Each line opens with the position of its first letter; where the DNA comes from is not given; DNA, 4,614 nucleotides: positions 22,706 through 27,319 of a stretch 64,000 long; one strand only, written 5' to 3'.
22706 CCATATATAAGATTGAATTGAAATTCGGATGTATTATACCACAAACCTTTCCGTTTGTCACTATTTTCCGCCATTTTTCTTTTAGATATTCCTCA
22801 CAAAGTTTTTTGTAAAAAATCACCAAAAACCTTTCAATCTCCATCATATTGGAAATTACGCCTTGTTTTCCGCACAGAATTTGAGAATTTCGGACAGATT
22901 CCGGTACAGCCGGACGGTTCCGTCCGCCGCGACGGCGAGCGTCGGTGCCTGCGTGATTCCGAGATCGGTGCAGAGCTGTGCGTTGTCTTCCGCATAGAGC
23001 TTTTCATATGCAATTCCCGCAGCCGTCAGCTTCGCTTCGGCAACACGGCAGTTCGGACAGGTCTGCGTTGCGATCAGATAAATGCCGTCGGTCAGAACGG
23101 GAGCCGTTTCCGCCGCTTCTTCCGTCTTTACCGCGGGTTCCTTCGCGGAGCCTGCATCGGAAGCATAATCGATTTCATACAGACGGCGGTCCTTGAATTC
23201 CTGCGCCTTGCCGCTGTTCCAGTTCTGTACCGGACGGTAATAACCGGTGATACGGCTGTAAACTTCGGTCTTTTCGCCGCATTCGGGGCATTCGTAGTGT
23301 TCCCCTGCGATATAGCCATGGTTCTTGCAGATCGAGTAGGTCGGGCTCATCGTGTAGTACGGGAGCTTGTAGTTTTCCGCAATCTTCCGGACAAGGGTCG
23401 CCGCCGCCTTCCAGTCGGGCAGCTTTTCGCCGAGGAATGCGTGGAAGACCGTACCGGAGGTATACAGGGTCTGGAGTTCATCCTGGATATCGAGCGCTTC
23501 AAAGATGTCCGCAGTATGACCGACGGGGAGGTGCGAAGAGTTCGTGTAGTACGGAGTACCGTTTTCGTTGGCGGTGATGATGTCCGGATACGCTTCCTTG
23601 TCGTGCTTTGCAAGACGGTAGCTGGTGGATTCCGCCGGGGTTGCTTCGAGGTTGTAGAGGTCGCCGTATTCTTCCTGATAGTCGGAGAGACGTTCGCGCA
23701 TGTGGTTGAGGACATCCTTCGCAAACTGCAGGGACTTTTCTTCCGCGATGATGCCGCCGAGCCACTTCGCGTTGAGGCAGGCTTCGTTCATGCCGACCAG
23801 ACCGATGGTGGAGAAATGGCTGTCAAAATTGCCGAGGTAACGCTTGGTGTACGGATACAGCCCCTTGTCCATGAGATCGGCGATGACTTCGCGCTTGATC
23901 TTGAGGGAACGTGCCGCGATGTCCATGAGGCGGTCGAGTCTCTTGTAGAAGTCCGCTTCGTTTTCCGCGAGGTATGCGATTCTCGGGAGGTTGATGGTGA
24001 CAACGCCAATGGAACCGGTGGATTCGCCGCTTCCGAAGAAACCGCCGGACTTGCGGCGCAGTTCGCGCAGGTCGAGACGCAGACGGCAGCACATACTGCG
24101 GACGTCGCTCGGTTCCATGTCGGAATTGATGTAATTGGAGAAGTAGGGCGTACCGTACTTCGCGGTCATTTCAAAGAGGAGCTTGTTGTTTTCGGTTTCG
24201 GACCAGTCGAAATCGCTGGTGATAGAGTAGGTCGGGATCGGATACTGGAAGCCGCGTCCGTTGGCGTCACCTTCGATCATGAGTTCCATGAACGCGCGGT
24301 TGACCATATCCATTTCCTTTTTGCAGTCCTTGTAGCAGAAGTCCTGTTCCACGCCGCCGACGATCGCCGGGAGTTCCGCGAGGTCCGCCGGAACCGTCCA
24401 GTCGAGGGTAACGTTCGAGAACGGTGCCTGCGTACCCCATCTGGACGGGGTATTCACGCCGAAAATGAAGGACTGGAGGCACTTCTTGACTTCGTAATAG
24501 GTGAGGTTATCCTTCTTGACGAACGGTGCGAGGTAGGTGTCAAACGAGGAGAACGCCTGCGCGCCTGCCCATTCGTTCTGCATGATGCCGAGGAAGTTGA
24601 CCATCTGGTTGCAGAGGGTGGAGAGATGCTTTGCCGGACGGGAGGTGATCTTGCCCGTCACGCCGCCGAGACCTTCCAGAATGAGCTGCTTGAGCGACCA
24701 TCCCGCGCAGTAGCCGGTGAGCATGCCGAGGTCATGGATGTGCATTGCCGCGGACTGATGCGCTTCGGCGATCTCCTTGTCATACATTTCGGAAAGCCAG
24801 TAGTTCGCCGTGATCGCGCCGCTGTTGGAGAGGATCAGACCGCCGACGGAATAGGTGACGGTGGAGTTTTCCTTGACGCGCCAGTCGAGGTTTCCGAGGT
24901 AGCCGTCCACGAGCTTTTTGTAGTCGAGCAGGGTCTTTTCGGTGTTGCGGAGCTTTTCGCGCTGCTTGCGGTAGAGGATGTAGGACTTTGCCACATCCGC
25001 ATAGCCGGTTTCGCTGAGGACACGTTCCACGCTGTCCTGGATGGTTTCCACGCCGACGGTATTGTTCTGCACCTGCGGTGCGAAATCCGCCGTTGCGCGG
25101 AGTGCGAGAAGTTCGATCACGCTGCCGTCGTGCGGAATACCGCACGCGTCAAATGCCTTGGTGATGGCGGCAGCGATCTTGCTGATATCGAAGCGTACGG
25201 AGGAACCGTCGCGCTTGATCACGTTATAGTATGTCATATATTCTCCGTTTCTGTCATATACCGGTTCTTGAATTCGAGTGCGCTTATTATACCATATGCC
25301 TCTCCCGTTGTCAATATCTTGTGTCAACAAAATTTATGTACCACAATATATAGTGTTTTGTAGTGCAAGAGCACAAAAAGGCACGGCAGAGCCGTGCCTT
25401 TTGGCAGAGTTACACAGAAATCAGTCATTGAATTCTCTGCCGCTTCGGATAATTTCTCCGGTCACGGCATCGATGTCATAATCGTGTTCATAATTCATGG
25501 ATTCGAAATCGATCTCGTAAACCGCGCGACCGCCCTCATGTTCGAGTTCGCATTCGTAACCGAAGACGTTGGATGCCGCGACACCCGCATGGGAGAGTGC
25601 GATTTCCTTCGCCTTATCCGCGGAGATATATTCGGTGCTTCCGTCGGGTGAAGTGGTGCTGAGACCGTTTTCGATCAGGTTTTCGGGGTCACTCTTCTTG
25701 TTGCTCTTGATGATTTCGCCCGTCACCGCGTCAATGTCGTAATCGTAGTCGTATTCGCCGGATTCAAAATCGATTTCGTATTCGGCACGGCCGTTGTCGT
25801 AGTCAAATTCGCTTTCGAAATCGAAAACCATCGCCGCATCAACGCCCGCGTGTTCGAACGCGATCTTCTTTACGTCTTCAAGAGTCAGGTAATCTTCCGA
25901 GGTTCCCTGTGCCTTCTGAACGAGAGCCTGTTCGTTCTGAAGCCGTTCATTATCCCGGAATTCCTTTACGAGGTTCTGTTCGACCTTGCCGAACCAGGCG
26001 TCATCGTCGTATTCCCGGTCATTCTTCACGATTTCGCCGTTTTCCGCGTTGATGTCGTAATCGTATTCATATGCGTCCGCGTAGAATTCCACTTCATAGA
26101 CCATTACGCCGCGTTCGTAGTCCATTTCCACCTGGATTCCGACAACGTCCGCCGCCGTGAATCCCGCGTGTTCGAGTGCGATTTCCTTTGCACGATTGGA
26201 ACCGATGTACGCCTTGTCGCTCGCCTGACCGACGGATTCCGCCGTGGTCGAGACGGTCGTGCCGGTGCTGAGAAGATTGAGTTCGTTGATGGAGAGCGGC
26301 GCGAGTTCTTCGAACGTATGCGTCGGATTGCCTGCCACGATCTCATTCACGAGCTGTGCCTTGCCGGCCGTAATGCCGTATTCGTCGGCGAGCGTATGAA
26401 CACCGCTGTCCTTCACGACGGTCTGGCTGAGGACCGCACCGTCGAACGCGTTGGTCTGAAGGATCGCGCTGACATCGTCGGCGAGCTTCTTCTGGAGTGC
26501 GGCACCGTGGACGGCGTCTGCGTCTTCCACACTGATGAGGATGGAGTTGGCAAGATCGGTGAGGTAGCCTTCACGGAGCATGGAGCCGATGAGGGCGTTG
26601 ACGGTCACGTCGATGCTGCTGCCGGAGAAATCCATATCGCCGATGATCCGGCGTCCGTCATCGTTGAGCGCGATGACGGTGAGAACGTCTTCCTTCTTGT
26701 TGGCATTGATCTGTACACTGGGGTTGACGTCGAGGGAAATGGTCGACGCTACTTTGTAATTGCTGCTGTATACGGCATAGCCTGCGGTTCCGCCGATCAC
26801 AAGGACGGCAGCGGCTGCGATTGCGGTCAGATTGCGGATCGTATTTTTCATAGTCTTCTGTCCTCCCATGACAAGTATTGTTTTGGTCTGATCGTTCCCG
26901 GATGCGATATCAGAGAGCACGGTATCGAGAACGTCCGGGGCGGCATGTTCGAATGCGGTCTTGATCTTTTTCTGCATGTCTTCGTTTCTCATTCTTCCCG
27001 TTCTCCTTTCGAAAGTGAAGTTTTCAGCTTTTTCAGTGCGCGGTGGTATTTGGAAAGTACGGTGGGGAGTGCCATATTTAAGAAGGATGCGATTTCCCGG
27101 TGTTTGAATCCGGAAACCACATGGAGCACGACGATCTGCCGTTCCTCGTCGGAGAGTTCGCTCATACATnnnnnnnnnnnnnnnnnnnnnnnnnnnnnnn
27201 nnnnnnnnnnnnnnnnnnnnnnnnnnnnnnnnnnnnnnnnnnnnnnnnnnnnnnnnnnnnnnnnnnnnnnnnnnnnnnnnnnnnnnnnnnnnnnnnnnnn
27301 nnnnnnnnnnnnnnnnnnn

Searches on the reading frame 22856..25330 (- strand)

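Call 33: search_protein_families(library=pfam, proteins=[window:22856-25330:-])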
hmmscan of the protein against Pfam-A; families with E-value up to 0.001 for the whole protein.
window:22856-25330:- (824 aa): 2 families
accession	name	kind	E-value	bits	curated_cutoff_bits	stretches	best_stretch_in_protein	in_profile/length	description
PF13597.11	NRDD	-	1.4e-192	641.7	26.2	1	154-718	1-562/562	Anaerobic ribonucleoside-triphosphate reductase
PF03477.21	ATP-cone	-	2.2e-20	73.4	25.8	1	36-125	2-87/88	ATP cone domain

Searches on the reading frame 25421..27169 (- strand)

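Call 17: search_protein_families(library=pfam, proteins=[window:25421-27169:-])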
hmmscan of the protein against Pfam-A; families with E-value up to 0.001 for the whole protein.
window:25421-27169:- (582 aa): 3 families
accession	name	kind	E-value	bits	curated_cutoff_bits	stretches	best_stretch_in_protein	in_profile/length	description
PF23750.1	RsgI_M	-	2e-24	87.1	25.3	1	142-275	2-132/133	Anti-sigma factor RsgI-like central domain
PF03413.25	PepSY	-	7.2e-24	84.3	24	3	428-489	2-59/60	Peptidase propeptide and YPEB domain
PF21522.3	MreB-like_C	-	0.00057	20.9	27.8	0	43-103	52-112/123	Archaeal actin homologue MreB-like, C-terminal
